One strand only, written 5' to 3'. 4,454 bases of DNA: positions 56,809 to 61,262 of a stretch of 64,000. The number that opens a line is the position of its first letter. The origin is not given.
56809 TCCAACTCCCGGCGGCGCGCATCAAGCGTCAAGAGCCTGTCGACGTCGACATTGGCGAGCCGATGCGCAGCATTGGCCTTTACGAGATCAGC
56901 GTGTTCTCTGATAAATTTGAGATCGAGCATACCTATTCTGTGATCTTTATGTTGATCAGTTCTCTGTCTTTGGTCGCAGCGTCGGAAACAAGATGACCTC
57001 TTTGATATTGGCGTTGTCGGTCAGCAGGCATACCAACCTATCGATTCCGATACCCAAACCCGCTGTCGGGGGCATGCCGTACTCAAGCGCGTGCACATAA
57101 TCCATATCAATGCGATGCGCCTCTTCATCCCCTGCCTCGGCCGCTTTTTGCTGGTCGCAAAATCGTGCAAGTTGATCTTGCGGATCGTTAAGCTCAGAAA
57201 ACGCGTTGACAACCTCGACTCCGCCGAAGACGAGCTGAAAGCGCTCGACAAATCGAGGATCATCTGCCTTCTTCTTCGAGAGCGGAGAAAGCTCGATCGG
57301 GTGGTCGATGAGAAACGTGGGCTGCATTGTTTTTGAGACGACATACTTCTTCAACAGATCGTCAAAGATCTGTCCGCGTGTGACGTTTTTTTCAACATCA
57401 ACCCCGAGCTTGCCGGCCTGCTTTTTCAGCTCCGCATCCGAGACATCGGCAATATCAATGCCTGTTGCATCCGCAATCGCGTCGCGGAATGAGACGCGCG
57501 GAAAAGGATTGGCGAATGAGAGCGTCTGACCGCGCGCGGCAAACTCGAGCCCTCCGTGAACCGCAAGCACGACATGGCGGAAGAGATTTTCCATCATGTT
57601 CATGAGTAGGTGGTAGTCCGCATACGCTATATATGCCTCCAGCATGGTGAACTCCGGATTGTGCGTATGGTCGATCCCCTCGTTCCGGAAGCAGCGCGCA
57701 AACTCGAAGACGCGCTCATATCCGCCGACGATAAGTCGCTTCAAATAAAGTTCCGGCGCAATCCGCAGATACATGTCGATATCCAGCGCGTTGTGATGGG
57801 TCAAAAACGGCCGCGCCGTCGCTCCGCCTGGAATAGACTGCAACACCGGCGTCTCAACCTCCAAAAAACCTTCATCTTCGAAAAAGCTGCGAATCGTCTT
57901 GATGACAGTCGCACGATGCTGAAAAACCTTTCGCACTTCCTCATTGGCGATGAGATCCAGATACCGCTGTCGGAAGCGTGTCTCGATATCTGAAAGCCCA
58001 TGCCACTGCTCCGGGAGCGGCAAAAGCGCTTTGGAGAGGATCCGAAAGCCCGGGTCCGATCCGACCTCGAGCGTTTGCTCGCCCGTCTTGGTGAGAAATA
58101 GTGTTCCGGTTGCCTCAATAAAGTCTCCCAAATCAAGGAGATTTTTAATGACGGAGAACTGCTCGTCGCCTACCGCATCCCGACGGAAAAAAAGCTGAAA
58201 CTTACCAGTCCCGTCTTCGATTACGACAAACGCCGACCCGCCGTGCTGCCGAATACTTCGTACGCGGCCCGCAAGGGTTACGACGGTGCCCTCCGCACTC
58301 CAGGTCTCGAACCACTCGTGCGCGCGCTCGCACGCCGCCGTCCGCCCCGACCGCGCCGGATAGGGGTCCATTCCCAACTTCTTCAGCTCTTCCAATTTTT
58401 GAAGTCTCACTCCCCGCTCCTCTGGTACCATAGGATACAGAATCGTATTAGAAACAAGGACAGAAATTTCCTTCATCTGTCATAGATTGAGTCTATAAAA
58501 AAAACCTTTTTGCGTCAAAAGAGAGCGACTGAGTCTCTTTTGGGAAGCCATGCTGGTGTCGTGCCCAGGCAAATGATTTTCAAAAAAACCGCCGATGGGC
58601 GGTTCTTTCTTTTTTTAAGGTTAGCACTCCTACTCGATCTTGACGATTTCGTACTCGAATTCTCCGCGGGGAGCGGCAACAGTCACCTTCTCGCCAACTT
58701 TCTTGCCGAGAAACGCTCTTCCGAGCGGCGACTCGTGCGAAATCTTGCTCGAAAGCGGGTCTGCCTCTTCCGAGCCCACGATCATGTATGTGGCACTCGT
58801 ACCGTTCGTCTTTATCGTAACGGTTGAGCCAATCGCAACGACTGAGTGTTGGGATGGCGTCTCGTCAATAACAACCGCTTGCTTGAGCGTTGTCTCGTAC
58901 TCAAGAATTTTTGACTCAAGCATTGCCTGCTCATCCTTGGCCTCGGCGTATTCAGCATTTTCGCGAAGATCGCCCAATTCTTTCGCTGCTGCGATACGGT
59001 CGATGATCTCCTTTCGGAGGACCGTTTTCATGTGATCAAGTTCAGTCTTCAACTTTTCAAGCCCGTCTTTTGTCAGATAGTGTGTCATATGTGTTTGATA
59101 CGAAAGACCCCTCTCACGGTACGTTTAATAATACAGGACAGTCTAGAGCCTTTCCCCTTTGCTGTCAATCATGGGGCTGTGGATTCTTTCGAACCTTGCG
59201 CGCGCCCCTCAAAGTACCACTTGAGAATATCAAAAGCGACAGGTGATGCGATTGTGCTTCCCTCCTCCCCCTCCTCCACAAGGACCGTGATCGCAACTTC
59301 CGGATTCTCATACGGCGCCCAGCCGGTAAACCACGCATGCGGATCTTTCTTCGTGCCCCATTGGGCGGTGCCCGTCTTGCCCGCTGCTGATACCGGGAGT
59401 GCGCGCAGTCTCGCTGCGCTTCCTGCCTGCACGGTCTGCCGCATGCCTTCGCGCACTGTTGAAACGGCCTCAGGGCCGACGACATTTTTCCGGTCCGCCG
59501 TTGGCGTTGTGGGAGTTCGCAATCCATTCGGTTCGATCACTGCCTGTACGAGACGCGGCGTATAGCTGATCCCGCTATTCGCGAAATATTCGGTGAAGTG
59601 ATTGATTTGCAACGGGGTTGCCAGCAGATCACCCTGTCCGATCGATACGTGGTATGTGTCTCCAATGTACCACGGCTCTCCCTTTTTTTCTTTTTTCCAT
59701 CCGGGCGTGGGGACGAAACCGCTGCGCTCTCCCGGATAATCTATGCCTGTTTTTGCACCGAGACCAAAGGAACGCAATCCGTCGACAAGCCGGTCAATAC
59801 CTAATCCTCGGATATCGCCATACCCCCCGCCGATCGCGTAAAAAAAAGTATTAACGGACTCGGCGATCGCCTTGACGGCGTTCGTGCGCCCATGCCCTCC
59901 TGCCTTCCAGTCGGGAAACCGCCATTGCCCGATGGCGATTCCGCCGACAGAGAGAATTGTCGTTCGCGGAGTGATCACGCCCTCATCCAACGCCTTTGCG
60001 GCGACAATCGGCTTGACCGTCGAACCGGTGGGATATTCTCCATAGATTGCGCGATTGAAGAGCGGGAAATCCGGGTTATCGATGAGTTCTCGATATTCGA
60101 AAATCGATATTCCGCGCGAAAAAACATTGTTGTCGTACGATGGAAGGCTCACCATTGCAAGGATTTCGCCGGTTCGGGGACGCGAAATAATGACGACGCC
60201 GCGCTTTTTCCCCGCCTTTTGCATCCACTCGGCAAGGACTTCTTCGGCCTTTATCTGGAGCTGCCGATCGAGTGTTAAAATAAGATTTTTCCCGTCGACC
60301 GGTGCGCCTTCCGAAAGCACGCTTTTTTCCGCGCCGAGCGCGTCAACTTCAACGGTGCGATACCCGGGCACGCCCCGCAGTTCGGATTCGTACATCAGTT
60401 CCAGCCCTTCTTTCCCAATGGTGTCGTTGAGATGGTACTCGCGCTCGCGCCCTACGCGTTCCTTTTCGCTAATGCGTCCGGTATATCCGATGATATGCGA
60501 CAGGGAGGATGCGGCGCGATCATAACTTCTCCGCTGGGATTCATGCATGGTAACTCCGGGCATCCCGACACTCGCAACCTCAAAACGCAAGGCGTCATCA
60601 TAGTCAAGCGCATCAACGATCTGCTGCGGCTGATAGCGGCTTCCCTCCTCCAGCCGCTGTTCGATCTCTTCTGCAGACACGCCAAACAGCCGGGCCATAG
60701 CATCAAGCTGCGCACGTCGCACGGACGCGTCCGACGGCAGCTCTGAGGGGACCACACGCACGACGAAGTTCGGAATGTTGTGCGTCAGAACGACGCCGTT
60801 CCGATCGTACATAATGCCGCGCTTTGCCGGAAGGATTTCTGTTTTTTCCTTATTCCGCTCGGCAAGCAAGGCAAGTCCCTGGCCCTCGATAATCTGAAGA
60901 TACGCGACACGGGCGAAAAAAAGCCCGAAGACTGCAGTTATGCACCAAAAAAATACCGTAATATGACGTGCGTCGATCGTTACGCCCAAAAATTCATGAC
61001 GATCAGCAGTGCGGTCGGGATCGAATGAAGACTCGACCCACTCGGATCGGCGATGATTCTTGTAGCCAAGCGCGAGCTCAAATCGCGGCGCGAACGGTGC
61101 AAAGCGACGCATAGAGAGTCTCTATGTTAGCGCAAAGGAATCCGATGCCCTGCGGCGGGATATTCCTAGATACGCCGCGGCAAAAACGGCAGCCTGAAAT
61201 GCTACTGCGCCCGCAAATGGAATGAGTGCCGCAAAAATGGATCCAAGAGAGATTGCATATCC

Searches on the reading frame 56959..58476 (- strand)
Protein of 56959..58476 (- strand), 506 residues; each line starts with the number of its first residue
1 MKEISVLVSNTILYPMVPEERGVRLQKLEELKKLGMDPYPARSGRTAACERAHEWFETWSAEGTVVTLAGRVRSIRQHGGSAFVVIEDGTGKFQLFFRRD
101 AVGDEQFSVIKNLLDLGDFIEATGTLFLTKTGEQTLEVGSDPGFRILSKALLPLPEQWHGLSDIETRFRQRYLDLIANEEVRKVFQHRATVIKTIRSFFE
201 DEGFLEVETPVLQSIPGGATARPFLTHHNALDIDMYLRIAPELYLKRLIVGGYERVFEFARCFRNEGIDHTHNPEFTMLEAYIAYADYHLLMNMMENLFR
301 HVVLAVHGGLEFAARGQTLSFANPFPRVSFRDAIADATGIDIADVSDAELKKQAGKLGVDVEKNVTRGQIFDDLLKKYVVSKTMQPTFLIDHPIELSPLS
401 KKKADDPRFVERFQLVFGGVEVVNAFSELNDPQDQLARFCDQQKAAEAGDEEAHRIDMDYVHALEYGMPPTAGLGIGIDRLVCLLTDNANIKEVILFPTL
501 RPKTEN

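Call 36: search_protein_families(library=pfam, proteins=[window:56959-58476:-], max_evalue=0.00001)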
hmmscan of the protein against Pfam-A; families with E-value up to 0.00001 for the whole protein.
window:56959-58476:- (506 aa): 2 families
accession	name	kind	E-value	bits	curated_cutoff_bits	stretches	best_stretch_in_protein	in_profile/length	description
PF00152.25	tRNA-synt_2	-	3.8e-95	318.9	25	1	164-500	2-307/308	tRNA synthetases class II (D, K and N)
PF01336.31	tRNA_anti-codon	-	8.3e-15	54.9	27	1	66-138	1-69/75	OB-fold nucleic acid binding domain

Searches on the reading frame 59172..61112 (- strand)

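Call 36: search_protein_families(library=pfam, proteins=[window:59172-61112:-], max_evalue=0.00001)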
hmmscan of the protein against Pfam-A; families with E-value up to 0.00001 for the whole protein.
window:59172-61112:- (647 aa): 2 families
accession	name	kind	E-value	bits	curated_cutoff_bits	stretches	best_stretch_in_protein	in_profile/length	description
PF00905.27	Transpeptidase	-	8.6e-62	209.5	22.1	1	305-631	1-299/299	Penicillin binding protein transpeptidase domain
PF03717.20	PBP_dimer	-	2.4e-36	126.3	24.4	1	95-263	3-176/180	Penicillin-binding Protein dimerisation domain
